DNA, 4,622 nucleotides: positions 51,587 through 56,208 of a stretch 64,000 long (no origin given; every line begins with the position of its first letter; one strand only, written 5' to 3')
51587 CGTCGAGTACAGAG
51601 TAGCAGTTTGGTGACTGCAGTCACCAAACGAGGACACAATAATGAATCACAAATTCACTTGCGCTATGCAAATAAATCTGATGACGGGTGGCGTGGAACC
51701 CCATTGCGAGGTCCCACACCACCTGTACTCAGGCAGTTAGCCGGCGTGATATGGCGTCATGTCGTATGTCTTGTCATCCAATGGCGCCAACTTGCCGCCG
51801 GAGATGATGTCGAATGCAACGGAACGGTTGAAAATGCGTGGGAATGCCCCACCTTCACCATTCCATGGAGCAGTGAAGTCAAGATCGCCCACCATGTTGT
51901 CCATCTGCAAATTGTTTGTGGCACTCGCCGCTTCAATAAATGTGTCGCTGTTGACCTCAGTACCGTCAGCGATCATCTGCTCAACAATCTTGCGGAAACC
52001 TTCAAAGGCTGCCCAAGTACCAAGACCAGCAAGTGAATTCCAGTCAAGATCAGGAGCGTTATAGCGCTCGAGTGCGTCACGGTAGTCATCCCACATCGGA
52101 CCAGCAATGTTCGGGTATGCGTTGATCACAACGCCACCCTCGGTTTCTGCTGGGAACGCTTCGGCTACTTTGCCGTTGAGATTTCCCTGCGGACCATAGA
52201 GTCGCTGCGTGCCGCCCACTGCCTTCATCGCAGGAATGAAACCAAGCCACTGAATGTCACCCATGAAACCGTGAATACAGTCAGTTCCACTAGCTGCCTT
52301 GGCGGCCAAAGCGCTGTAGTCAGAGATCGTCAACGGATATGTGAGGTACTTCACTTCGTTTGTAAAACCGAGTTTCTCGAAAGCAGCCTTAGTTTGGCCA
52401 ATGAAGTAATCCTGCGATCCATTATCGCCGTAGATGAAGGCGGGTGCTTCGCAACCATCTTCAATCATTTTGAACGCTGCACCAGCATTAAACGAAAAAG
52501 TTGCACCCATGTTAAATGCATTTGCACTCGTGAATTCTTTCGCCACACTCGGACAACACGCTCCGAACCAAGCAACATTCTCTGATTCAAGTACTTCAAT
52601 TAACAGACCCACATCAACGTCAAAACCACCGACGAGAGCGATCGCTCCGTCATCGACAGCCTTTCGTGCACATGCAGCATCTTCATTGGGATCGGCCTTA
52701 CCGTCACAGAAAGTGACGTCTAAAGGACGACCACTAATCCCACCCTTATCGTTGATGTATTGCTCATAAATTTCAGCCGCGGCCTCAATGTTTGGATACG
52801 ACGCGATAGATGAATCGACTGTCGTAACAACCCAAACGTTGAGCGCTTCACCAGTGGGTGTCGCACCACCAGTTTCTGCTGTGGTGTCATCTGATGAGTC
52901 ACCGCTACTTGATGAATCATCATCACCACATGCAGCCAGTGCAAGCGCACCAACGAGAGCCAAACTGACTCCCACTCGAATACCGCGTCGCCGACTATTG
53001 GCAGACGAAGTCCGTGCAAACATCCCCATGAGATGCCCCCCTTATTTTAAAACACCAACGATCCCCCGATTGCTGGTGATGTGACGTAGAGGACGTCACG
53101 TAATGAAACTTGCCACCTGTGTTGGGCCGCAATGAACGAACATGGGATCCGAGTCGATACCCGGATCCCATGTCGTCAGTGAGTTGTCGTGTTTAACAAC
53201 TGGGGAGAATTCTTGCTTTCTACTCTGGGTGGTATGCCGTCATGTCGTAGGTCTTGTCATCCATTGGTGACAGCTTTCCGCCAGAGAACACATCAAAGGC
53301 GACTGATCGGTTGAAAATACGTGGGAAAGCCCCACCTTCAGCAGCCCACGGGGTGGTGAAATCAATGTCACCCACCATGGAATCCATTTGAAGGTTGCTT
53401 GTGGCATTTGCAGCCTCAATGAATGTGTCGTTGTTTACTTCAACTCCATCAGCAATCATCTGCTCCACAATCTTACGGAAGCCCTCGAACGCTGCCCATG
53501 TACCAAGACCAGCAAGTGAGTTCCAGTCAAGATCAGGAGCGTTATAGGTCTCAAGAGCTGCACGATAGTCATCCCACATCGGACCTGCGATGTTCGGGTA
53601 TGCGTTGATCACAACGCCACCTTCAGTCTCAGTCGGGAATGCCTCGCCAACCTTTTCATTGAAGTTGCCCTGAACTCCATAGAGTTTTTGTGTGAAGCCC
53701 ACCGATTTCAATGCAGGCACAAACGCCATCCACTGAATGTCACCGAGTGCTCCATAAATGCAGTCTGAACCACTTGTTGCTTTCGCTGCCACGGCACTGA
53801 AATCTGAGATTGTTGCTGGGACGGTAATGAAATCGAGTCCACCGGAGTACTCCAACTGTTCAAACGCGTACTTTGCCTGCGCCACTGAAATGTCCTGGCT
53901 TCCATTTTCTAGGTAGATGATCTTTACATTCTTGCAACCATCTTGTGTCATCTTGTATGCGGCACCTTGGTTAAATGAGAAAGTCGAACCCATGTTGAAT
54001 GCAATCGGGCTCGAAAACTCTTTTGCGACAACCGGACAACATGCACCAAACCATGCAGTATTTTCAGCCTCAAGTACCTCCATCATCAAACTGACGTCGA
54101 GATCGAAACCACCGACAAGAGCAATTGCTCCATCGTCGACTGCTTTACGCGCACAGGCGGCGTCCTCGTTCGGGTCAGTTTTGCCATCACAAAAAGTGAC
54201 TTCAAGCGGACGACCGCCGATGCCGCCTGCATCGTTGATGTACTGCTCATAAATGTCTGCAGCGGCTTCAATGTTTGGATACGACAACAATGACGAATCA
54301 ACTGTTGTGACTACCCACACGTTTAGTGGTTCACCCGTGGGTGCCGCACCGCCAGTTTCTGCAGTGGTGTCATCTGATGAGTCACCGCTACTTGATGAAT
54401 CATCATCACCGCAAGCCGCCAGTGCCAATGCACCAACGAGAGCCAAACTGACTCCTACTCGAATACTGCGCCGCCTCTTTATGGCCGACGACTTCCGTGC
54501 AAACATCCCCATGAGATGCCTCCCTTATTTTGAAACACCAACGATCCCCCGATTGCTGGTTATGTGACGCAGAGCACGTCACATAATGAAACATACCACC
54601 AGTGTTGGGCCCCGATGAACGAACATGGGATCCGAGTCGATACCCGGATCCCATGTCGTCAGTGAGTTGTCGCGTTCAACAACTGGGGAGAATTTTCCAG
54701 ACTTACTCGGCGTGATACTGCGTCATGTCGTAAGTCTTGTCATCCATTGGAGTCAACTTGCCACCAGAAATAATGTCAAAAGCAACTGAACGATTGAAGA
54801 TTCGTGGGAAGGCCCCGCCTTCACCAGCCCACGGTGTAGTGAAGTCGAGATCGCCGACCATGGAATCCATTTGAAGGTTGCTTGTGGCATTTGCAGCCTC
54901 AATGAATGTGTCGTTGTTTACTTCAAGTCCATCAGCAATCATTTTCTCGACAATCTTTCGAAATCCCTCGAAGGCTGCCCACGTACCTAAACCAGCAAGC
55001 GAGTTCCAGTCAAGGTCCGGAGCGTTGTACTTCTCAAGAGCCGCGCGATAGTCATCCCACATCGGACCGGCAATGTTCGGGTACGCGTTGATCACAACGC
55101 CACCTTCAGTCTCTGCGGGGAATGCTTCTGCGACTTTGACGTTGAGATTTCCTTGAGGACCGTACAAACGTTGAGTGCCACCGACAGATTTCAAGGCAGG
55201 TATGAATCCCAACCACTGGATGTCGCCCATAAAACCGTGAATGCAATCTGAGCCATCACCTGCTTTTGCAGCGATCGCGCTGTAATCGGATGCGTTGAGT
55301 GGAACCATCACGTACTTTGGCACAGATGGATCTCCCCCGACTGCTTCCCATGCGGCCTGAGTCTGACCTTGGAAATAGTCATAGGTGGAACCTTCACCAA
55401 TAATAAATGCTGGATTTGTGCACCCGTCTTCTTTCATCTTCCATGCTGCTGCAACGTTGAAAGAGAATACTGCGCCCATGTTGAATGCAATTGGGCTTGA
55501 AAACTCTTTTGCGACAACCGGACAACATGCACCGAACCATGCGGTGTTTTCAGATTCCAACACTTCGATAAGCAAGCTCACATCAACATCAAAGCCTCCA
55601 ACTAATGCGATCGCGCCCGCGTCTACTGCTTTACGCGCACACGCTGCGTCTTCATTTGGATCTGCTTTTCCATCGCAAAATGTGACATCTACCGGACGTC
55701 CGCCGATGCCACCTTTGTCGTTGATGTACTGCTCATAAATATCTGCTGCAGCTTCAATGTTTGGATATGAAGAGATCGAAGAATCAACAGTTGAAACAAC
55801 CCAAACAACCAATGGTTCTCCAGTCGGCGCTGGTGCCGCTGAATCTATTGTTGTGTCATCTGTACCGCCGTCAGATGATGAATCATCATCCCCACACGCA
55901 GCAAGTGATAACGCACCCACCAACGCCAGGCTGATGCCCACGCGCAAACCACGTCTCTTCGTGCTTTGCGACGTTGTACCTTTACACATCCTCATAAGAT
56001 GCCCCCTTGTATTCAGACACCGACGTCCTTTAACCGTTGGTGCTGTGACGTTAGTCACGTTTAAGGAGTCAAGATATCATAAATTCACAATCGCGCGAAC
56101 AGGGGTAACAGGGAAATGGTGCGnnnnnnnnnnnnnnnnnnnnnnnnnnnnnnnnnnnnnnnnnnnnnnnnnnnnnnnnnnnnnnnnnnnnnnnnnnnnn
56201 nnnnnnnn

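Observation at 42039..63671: Paralog-amplified island: four BVMOs, two esterases, four binding proteins, a fused ABC importer and a DUF35/thiolase/EthD unit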

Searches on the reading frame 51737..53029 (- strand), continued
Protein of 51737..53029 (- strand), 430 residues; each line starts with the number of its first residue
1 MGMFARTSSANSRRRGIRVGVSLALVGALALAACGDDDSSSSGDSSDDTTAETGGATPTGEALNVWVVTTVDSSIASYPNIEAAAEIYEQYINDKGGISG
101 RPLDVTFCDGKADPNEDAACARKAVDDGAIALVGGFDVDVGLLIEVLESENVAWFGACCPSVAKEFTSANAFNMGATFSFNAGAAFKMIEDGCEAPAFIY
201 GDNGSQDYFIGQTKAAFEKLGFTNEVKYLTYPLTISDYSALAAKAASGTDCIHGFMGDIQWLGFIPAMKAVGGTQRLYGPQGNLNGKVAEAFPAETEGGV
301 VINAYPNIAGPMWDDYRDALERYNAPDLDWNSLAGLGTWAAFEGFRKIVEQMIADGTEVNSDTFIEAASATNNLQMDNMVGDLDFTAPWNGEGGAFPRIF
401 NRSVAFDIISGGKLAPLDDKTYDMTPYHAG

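Call 54: search_solved_structures(query=window:51737-53029:-, max_evalue=0.0001, show_alignments=2)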
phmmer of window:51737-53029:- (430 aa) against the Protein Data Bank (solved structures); distinct sequences matched with E-value up to 0.0001: 6.
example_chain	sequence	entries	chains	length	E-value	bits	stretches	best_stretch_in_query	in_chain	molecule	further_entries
4n0q_A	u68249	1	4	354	8.6e-06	28.3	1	65-328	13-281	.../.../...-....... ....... homolog 3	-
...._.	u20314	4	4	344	3.6e-05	26.2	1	63-301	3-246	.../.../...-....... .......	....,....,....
2liv_A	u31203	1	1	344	4e-05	26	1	63-301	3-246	LEUCINE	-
3ip5_A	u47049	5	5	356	4.4e-05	25.9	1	79-270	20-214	ABC transporter, substrate binding protein (Amino acid)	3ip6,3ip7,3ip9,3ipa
4obb_A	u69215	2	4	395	9.8e-05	24.8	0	37-114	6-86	Amino acid/amide ABC transporter substrate-binding protein, HAAT family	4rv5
4nqr_A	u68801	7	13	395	9.8e-05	24.8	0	37-114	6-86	Amino acid/amide ABC transporter substrate-binding protein, HAAT family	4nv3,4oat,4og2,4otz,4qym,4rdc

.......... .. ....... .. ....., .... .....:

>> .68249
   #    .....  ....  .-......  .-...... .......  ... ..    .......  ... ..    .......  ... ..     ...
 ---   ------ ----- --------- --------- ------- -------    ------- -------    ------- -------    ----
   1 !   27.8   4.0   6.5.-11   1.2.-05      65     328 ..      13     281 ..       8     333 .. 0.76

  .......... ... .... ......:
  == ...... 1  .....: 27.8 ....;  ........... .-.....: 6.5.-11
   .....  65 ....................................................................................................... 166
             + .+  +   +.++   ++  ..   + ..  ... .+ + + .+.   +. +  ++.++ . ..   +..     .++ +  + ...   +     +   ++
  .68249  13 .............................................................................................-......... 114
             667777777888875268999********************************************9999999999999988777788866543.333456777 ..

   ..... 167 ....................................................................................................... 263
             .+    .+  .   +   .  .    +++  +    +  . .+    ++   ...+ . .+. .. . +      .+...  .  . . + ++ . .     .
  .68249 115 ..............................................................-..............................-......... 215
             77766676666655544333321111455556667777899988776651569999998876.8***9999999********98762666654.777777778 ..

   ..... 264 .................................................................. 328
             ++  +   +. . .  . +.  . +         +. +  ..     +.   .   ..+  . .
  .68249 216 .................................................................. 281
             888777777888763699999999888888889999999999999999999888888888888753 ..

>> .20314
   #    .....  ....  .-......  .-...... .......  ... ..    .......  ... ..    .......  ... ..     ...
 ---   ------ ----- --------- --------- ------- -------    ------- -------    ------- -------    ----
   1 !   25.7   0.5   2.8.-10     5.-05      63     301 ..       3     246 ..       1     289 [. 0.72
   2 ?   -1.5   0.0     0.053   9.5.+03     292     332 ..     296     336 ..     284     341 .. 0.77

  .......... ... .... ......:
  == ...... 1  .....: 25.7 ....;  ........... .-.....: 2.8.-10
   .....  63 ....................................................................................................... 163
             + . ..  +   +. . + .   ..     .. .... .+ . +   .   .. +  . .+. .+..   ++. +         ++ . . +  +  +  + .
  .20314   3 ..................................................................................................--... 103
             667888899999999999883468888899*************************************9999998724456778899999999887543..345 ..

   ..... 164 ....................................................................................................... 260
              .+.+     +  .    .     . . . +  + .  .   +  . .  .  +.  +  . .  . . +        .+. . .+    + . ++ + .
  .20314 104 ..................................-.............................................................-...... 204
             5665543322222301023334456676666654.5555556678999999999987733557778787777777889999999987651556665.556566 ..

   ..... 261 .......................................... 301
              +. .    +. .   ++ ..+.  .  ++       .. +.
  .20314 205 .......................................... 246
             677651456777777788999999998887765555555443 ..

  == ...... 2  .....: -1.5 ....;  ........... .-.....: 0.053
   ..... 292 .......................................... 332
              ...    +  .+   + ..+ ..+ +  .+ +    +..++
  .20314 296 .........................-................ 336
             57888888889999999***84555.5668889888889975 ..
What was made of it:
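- On LivJ/LivK-type amino-acid-binding receptors: The alignment to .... (call 54) maps these to D137, an inserted C158-C159-P160, D258 and Q281.
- The putative pocket is Asp-rich, which could suit a cationic ligand (call 54, tentative).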

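Call 72: search_protein_representatives(alignment_id=A1)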
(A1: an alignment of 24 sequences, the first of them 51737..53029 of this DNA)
Query: 24 sequences, 429 profile positions. Proteins with E-value up to 0.001 (for the whole library): 8809; up to 1e-10: 2761; up to 1e-30: 503. The best 150 are listed.
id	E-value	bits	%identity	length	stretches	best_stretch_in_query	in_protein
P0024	9.2e-201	683.6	-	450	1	2-424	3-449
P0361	2.2e-181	619.7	-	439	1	23-428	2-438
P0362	2.5e-178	609.6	-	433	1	22-428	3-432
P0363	7.4e-150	515.9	-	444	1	12-425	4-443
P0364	4.8e-141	486.8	-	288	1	144-428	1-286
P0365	1.4e-128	445.7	-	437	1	17-426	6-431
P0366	7.8e-126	436.7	-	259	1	97-344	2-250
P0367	2.7e-125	434.9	-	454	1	9-426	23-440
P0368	2.9e-123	428.2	-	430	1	15-426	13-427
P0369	3.3e-122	424.7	-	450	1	14-424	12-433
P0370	3.4e-119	414.8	-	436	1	7-424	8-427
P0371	8.2e-117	407.0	-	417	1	11-426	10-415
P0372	1.2e-115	403.2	-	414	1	22-428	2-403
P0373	1.6e-114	399.5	-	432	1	11-423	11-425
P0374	9.6e-112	390.3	-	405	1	13-426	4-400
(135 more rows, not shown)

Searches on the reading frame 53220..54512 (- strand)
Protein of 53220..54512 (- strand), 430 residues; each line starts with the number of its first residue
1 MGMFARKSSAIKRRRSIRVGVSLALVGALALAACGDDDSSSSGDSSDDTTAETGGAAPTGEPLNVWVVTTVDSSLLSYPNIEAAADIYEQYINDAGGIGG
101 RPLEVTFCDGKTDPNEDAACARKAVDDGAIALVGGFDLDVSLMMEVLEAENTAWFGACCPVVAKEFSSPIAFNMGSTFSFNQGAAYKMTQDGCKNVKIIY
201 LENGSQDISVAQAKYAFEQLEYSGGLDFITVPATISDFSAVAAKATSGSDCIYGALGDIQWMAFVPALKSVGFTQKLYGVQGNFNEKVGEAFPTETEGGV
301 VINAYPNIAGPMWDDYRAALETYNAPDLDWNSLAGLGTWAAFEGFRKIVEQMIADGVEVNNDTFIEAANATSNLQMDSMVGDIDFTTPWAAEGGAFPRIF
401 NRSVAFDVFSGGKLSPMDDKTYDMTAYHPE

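Call 4: search_protein_families(library=pfam, proteins=[window:53220-54512:-])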
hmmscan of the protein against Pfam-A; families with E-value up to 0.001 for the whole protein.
window:53220-54512:- (430 aa): 1 family
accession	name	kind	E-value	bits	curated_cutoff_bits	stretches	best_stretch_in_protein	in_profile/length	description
PF13458.12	Peripla_BP_6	-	1.6e-25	91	31.7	1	79-388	19-325/343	Periplasmic binding protein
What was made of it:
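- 53220..54512 (-): SBP3, the most divergent paralog. Peripla_BP_6 (call 4).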

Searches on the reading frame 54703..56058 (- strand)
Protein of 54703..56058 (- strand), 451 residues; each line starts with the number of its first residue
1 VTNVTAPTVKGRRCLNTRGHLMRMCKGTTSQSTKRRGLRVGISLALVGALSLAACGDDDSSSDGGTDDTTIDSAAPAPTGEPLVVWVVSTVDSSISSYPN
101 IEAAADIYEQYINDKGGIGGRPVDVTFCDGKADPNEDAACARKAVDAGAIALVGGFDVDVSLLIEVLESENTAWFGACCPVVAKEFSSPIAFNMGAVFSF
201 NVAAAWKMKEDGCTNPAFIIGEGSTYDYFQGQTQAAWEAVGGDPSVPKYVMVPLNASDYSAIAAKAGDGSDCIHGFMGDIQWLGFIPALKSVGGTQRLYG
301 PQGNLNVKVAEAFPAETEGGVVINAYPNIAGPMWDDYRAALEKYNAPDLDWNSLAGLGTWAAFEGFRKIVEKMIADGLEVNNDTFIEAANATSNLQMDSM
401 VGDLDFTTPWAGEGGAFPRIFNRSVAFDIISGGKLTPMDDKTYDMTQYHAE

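Call 4: search_protein_families(library=pfam, proteins=[window:54703-56058:-])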
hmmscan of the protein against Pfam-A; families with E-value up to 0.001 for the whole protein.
window:54703-56058:- (451 aa): 2 families
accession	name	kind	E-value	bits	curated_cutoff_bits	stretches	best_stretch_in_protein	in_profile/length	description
PF13458.12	Peripla_BP_6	-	6.7e-25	88.9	31.7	1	97-408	17-324/343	Periplasmic binding protein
PF13433.12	Peripla_BP_5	-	0.0008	19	27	0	110-266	29-184/363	Periplasmic binding protein domain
